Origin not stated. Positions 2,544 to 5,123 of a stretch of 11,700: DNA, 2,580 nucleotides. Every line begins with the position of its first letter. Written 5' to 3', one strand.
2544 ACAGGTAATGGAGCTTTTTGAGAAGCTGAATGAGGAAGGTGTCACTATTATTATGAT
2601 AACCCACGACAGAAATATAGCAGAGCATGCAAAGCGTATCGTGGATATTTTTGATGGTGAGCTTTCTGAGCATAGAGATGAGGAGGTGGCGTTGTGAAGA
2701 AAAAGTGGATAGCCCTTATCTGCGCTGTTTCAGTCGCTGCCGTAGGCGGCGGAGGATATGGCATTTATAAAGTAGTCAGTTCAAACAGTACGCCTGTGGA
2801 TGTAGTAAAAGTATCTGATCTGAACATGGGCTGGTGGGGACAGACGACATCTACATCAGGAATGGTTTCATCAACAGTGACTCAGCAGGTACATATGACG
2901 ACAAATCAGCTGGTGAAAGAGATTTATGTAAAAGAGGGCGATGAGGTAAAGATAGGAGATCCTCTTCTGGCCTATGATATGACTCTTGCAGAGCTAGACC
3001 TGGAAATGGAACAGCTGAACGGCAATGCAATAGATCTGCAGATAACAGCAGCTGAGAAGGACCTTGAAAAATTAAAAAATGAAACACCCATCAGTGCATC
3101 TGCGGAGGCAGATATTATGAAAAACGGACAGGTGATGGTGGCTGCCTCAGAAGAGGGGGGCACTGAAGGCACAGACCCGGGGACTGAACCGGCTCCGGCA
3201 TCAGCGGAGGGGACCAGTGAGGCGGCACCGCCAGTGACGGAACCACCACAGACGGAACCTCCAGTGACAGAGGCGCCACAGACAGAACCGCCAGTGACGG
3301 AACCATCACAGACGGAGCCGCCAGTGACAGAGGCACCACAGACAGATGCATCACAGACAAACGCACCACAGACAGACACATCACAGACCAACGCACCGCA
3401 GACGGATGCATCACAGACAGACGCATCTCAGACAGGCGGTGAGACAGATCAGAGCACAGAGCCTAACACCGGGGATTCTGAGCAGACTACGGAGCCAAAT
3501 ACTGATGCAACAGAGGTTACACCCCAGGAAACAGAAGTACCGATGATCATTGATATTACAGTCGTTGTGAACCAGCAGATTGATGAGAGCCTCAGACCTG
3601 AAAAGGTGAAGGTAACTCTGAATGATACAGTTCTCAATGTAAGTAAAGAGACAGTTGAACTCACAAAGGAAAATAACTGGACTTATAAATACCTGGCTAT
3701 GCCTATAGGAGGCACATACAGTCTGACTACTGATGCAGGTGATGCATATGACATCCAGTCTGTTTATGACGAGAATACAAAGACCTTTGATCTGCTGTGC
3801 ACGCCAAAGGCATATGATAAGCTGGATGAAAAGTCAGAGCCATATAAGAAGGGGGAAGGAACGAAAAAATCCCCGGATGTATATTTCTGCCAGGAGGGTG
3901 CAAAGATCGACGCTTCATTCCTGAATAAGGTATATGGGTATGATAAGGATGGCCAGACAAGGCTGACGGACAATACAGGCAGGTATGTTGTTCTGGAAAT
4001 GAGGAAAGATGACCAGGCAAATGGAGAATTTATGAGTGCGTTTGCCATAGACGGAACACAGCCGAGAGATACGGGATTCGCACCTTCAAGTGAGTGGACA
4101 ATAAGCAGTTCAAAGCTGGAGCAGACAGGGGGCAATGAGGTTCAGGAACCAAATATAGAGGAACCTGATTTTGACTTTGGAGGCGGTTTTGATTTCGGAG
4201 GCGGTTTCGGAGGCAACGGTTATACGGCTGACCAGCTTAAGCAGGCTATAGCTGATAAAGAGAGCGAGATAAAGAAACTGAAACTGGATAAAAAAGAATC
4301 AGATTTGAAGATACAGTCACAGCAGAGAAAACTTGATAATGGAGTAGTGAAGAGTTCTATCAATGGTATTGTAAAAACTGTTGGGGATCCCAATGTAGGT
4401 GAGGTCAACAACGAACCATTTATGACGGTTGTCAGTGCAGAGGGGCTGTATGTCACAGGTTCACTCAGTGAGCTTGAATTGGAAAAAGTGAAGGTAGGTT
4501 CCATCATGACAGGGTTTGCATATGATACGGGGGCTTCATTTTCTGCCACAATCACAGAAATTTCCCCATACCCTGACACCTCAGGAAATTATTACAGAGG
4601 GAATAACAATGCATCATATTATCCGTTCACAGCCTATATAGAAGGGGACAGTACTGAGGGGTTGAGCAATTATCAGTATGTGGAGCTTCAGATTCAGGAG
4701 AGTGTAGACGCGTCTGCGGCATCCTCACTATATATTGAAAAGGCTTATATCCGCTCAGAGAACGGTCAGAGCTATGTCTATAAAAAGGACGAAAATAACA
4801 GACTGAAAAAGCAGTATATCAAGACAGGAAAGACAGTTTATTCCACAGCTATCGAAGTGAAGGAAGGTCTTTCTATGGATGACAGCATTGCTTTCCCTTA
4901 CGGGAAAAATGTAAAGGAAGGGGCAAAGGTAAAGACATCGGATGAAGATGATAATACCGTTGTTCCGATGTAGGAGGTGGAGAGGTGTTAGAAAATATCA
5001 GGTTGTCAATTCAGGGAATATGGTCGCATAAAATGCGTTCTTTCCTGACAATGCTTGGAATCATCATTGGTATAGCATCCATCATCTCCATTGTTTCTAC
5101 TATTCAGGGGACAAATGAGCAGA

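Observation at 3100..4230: Adhesin-type stalk (Pro/Thr repeat spacer + Cna B-like domain + FG-Gly motif) apparently inserted at the alpha-hairpin tip of an efflux adaptor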

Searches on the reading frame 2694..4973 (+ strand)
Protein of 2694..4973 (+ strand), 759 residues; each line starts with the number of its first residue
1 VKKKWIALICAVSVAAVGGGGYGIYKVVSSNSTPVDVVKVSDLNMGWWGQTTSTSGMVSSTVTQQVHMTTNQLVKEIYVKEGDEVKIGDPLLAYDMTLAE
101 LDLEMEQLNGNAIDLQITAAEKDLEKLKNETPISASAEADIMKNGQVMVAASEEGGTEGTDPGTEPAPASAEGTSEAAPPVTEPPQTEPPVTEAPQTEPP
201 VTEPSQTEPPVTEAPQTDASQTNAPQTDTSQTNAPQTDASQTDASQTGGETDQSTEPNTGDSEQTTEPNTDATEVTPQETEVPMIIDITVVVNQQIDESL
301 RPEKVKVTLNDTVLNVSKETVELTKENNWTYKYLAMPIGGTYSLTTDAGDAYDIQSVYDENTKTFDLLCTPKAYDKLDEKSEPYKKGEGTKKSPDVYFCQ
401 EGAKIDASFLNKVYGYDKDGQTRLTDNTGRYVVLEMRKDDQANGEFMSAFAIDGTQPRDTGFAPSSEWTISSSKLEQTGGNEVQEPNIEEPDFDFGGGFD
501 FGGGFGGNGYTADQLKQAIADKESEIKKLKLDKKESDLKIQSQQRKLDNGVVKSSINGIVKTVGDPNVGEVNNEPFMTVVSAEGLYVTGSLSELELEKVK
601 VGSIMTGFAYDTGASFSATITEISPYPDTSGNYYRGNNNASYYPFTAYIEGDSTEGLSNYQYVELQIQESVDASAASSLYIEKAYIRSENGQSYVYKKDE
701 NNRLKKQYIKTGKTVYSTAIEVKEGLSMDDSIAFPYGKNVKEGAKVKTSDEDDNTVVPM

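Call 4: search_protein_families(library=ncbifam, proteins=[window:2694-4973:+], max_evalue=1)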
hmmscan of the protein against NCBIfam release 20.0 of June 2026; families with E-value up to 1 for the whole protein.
window:2694-4973:+ (759 aa): 11 families
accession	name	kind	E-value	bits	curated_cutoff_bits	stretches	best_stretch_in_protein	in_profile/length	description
TIGR01730.1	RND_mfp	subfamily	1e-15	57.5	94.9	2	516-747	96-320/322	efflux RND transporter periplasmic adaptor subunit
TIGR01843.1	type_I_hlyD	subfamily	1.6e-09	37.2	208.65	2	54-126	33-108/422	HlyD family type I secretion periplasmic adaptor subunit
TIGR00998.1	8a0101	subfamily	3e-09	36.3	390.8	2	525-625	178-283/334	EmrA/EmrK family multidrug efflux transporter periplasmic adaptor subunit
TIGR02971.1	heterocyst_DevB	subfamily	5.2e-07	29.4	129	2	515-603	172-258/327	ABC exporter membrane fusion protein, DevB family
NF007785.0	PRK10476.1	equivalog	1.5e-05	24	376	1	516-607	179-267/347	multidrug transporter subunit MdtN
TIGR02685.1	pter_reduc_Leis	equivalog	0.0021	17.2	321.7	1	637-692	90-144/267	pteridine reductase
TIGR01000.1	bacteriocin_acc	subfamily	0.0077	15.1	258.85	2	53-122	49-119/457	bacteriocin secretion accessory protein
NF005846.3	PRK07764.1-6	equivalog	0.014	14.5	625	1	124-327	375-592/628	DNA polymerase III subunit gamma and tau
NF043060.1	MAP_0585_fam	equivalog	0.1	12.6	170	1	149-279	37-177/319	MAP_0585 family protein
NF004173.0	PRK05641.1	equivalog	0.16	12.5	199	1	71-92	129-150/153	putative acetyl-CoA carboxylase biotin carboxyl carrier protein subunit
TIGR04526.1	predic_Ig_block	subfamily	0.59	9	150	1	184-446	72-298/693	putative immunoglobulin-blocking virulence protein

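Call 5: search_protein_families(library=pfam, proteins=[window:2694-4973:+], max_evalue=1)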
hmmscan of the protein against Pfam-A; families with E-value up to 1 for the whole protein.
window:2694-4973:+ (759 aa): 6 families
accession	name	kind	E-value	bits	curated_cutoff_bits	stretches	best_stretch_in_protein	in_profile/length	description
PF02095.21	Extensin_1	-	0.00017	21.9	105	1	178-236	93-151/171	Extensin-like protein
PF13533.13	Biotin_lipoyl_2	-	0.0002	21.5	29.8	1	73-95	10-32/32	Biotin-lipoyl like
PF05738.19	Cna_B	-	0.038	14.9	22.3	1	297-339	13-54/87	Cna protein B-type domain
PF06266.17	HrpF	-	0.042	14.6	22.8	1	702-735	9-42/74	HrpF protein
PF05896.17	NQRA_N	-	0.19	12.4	25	0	72-94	37-59/94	NqrA N-terminal barrel-sandwich hybrid domain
PF00364.28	Biotin_lipoyl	-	0.57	10.5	22.1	1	74-92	53-71/73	Biotin-requiring enzyme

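Call 6: find_homologous_proteins(query=window:2694-4973:+, max_evalue=0.001)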
Query window:2694-4973:+ (759 aa): 180 proteins with E <= 0.001 among 8000 candidates; the best 120 are listed.
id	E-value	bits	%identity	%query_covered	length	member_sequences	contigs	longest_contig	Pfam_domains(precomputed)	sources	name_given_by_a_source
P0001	0.0e+0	1157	71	100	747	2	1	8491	PF25984.1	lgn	-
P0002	3.3e-169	583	49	51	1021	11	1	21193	PF25984.1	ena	-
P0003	4.1e-168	580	48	51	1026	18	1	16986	PF25984.1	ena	-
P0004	7.5e-168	579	50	50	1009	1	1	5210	PF25984.1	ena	-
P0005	1.7e-167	578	49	51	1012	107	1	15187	-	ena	-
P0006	4.3e-167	576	50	51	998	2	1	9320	-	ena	-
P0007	1.0e-147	512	46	48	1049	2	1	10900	PF25984.1,PF25989.1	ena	-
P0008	1.2e-119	419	49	32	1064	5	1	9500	PF25984.1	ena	-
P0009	5.5e-108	381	43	48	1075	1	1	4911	PF25984.1,PF25989.1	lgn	-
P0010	8.0e-104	367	50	50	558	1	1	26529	-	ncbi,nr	ncbi:MAG: hypothetical protein SOZ59_13040, partial [Candidatus Limivivens sp.]|nr:hypothetical prot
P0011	4.3e-101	358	41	49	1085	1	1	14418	PF25984.1,PF25990.1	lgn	-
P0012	5.0e-101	358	43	49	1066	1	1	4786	PF25984.1,PF25989.1,PF25990.1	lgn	-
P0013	4.4e-99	351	44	49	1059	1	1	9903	PF25984.1,PF25989.1,PF25990.1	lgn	-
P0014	9.9e-97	344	45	48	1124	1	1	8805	PF25984.1,PF25989.1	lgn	-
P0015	1.6e-95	340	49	32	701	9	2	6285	PF25984.1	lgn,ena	-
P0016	1.8e-91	326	38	50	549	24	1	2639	PF25984.1,PF25990.1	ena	-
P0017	5.5e-91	325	43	49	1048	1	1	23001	PF25984.1,PF25989.1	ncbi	ncbi:MAG: hypothetical protein ACI4EI_13240 [Muricoprocola sp.]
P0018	2.3e-89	319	43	47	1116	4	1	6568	PF25984.1,PF25990.1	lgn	-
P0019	3.2e-89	319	46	34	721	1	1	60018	PF25984.1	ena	-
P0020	1.2e-88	317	47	34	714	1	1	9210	PF25984.1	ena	-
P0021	1.5e-88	317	47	34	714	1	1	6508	PF25984.1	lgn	-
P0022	1.5e-88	317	47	34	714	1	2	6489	PF25984.1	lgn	-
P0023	1.6e-88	317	46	34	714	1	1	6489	PF25984.1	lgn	-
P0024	1.8e-88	316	46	34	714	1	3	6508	PF25984.1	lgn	-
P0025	1.9e-88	316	47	34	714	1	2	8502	PF25984.1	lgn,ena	-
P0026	2.1e-88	316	46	34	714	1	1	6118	PF25984.1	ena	-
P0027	2.1e-88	316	47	34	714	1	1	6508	PF25984.1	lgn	-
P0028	2.2e-88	316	47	34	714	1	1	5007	PF25984.1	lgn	-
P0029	2.6e-88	316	47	34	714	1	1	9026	PF25984.1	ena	-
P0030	2.6e-88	316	46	34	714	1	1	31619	PF25984.1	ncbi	-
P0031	2.7e-88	316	46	34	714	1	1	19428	PF25984.1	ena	-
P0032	2.7e-88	316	46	34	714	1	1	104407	PF25984.1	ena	-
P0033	2.8e-88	316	47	34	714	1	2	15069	PF25984.1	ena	-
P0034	2.8e-88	316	46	34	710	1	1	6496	PF25984.1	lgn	-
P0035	3.0e-88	316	46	34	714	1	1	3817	PF25984.1,PF25990.1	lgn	-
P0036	3.4e-88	315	46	34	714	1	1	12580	PF25984.1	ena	-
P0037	3.5e-88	315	46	34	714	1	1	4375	PF25984.1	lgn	-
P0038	3.6e-88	315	46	34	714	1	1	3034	PF25984.1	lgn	-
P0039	3.6e-88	315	46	34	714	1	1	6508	PF25984.1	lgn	-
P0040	3.7e-88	315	47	34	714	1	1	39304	PF25984.1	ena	-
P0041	4.8e-88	315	46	34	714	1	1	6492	PF25984.1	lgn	-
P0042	4.9e-88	315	46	34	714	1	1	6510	PF25984.1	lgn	-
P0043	5.0e-88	315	47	34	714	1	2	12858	PF25984.1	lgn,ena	-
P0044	5.2e-88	315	46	34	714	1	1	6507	PF25984.1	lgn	-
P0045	5.4e-88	315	47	34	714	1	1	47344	PF25984.1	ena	-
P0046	5.5e-88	315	46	34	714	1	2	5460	PF25984.1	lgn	-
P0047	5.6e-88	315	46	34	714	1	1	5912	PF25984.1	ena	-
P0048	5.7e-88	315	46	34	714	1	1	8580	PF25984.1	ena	-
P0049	6.6e-88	314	46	34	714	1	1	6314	PF25984.1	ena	-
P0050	6.7e-88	314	46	34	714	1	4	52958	PF25984.1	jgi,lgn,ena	-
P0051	6.8e-88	314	46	34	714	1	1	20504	PF25984.1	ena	-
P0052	7.1e-88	314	46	34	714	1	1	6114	PF25984.1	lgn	-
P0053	7.2e-88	314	46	34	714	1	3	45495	PF25984.1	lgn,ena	-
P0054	7.2e-88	314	46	34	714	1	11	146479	PF25984.1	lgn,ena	-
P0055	7.5e-88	314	46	34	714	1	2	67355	PF25984.1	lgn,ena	-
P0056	7.6e-88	314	46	34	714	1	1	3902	PF25984.1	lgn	-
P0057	7.6e-88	314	46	34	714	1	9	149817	PF25984.1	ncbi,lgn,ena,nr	ncbi:MAG: hypothetical protein KH179_09070 [Blautia sp.]|nr:hypothetical protein [Blautia sp.]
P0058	7.7e-88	314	46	34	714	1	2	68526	PF25984.1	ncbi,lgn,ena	-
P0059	8.3e-88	314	46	34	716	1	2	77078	PF25984.1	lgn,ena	-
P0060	8.3e-88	314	46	34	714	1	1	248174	PF25984.1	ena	-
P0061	8.5e-88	314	46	34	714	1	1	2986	PF25984.1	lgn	-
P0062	8.5e-88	314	38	49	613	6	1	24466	PF25984.1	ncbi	-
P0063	8.8e-88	314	46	34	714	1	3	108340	PF25984.1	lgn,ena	-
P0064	9.0e-88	314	46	34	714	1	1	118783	PF25984.1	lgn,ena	-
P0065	9.2e-88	314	46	34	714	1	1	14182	PF25984.1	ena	-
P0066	9.2e-88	314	46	34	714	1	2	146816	PF25984.1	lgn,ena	-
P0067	9.4e-88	314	46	34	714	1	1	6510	PF25984.1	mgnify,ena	mgnify:CR=1 FL=1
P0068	9.4e-88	314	46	34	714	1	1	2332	PF25984.1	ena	-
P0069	9.6e-88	314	46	34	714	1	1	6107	PF25984.1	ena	-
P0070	9.8e-88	314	46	34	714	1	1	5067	PF25984.1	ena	-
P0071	1.0e-87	314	46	34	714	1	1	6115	PF25984.1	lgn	-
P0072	1.0e-87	314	46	34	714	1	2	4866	PF25984.1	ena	-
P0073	1.0e-87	314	46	34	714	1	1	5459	PF25984.1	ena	-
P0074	1.0e-87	314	46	34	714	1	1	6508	PF25984.1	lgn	-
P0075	1.1e-87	314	46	34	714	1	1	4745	PF25984.1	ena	-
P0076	1.1e-87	314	46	34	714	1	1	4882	PF25984.1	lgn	-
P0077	1.1e-87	314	46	34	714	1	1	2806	PF25984.1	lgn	-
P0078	1.1e-87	314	46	34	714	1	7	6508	PF25984.1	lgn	-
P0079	1.2e-87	314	46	34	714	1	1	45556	PF25984.1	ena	-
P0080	1.2e-87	314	46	34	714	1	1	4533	PF25984.1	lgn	-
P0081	1.2e-87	314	46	34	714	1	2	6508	PF25984.1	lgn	-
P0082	1.2e-87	314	46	34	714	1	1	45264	PF25984.1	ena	-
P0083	1.2e-87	314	46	34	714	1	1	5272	PF25984.1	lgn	-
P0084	1.3e-87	314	46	34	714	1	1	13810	PF25984.1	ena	-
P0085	1.3e-87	314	46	34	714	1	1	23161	PF25984.1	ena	-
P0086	1.3e-87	314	46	34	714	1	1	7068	PF25984.1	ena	-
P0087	1.3e-87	314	46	34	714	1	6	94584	PF25984.1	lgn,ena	-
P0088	1.3e-87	314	46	34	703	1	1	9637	PF25984.1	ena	-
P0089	1.3e-87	314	46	34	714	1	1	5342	PF25984.1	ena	-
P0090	1.3e-87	314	46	34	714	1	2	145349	PF25984.1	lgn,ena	-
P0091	1.3e-87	314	46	34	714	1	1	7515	PF25984.1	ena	-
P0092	1.3e-87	314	46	34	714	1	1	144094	PF25984.1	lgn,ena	-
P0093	1.3e-87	313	46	34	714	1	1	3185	PF25984.1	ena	-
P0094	1.3e-87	313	46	34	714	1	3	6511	PF25984.1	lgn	-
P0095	1.3e-87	313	46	34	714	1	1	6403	PF25984.1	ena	-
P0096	1.3e-87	313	46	34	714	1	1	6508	PF25984.1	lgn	-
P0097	1.3e-87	313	46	34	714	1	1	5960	PF25984.1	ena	-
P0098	1.4e-87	313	46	34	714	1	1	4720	PF25984.1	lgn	-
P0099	1.4e-87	313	46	34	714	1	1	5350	PF25984.1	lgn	-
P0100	1.4e-87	313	46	34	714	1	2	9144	PF25984.1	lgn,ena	-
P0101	1.4e-87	313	46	34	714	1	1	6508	PF25984.1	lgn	-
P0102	1.4e-87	313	46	34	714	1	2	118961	PF25984.1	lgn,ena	-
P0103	1.4e-87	313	46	34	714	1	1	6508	PF25984.1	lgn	-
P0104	1.5e-87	313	46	34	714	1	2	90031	PF25984.1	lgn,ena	-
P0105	1.5e-87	313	46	34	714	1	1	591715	PF25984.1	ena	-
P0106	1.5e-87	313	46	34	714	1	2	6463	PF25984.1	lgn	-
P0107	1.5e-87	313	46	34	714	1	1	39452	PF25984.1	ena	-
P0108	1.5e-87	313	46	34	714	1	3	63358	PF25984.1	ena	-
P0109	1.6e-87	313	46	34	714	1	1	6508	PF25984.1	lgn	-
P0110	1.6e-87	313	46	34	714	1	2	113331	PF25984.1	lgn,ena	-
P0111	1.6e-87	313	46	34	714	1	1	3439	PF25984.1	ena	-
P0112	1.6e-87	313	46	34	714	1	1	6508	PF25984.1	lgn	-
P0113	1.6e-87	313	46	33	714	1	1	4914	PF25984.1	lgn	-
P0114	1.6e-87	313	46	34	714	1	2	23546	PF25984.1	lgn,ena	-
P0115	1.7e-87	313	46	34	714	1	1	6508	PF25984.1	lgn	-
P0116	1.7e-87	313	46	34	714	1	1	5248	PF25984.1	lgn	-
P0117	1.7e-87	313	46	34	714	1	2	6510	PF25984.1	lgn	-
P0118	1.8e-87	313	46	34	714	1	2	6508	PF25984.1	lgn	-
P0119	1.9e-87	313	46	34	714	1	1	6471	PF25984.1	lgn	-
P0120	1.9e-87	313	46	34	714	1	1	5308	PF25984.1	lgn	-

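Call 26: search_protein_families(library=pfam, proteins=[P0001, P0011, P0017, P0014, P0018, P0008, P0015, P0002, P0007, P0019], max_evalue=0.1)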
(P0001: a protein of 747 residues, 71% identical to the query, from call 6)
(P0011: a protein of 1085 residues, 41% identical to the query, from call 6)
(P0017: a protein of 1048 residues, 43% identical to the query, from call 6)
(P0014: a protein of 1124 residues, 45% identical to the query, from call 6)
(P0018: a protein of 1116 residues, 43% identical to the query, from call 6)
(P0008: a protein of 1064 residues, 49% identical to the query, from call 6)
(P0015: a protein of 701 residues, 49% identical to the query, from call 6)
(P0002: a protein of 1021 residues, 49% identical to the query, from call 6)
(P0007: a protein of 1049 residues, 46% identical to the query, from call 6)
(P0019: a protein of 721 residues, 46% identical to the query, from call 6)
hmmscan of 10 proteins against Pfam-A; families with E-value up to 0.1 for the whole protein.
P0001 (747 aa): 2 families
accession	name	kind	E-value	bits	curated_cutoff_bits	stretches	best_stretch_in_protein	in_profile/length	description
PF13533.13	Biotin_lipoyl_2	-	0.002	18.4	29.8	1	74-95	11-32/32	Biotin-lipoyl like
PF18435.7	EstA_Ig_like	-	0.019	15.5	26.7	1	400-460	53-102/120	Esterase Ig-like N-terminal domain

P0011 (1085 aa): 1 family
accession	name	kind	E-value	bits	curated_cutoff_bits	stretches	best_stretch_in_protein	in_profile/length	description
PF13533.13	Biotin_lipoyl_2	-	0.0017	18.6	29.8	1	80-102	10-32/32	Biotin-lipoyl like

P0017 (1048 aa): 1 family
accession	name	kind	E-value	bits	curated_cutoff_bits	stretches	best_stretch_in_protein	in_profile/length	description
PF00358.26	PTS_EIIA_1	-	0.055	13.6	27.2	0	83-108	85-110/127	phosphoenolpyruvate-dependent sugar phosphotransferase system, EIIA 1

P0014 (1124 aa): 2 families
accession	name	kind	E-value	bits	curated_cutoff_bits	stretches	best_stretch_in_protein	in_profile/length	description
PF16058.10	Mucin-like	-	2.5e-05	25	28.7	1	477-559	3-85/94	Mucin-like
PF13533.13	Biotin_lipoyl_2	-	0.0031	17.7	29.8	1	80-102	10-32/32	Biotin-lipoyl like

P0018 (1116 aa): 1 family
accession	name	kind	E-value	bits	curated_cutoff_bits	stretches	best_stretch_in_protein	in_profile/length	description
PF13533.13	Biotin_lipoyl_2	-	0.0069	16.6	29.8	1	79-101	10-32/32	Biotin-lipoyl like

P0008 (1064 aa): 2 families
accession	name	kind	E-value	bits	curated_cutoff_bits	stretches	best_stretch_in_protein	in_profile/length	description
PF13533.13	Biotin_lipoyl_2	-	0.00028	21.1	29.8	1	74-95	11-32/32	Biotin-lipoyl like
PF02095.21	Extensin_1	-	0.0011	19.2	105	1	161-261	17-124/171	Extensin-like protein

P0015 (701 aa): 5 families
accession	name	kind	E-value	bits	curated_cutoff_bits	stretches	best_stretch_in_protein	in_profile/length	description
PF16576.10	HlyD_D23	-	0.00027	20.7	30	1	475-567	89-185/214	Barrel-sandwich domain of CusB or HlyD membrane-fusion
PF13533.13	Biotin_lipoyl_2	-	0.0016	18.6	29.8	1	74-95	11-32/32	Biotin-lipoyl like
PF00358.26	PTS_EIIA_1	-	0.0046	17.1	27.2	1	51-100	62-109/127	phosphoenolpyruvate-dependent sugar phosphotransferase system, EIIA 1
PF04102.17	SlyX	-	0.023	15.8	30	1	455-490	18-53/67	SlyX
PF06605.17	Prophage_tail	-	0.074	13.1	31.3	0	537-575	193-231/250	Prophage endopeptidase tail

P0002 (1021 aa): 1 family
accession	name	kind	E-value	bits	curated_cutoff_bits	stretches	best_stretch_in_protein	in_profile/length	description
PF13533.13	Biotin_lipoyl_2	-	0.00053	20.2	29.8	1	74-95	11-32/32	Biotin-lipoyl like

P0007 (1049 aa): 2 families
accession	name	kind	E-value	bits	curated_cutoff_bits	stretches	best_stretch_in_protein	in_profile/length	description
PF13533.13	Biotin_lipoyl_2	-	6.6e-05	23.1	29.8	1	73-95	10-32/32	Biotin-lipoyl like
PF13437.12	HlyD_3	-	0.00076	20.6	22.2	1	844-928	1-88/106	HlyD family secretion protein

P0019 (721 aa): 6 families
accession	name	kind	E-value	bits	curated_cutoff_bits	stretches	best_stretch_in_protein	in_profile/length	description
PF13437.12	HlyD_3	-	0.00014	23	22.2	1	521-614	1-91/106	HlyD family secretion protein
PF13533.13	Biotin_lipoyl_2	-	0.00031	21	29.8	1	71-93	10-32/32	Biotin-lipoyl like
PF18788.6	DarA_N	-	0.00092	19.5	27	1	57-126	47-118/122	Defence against restriction A N-terminal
PF16576.10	HlyD_D23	-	0.0027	17.5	30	1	500-596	88-187/214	Barrel-sandwich domain of CusB or HlyD membrane-fusion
PF01105.29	EMP24_GP25L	-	0.0044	17.5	25.9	1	290-362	10-84/182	emp24/gp25L/p24 family/GOLD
PF00364.28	Biotin_lipoyl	-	0.06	13.6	22.1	0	71-90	52-71/73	Biotin-requiring enzyme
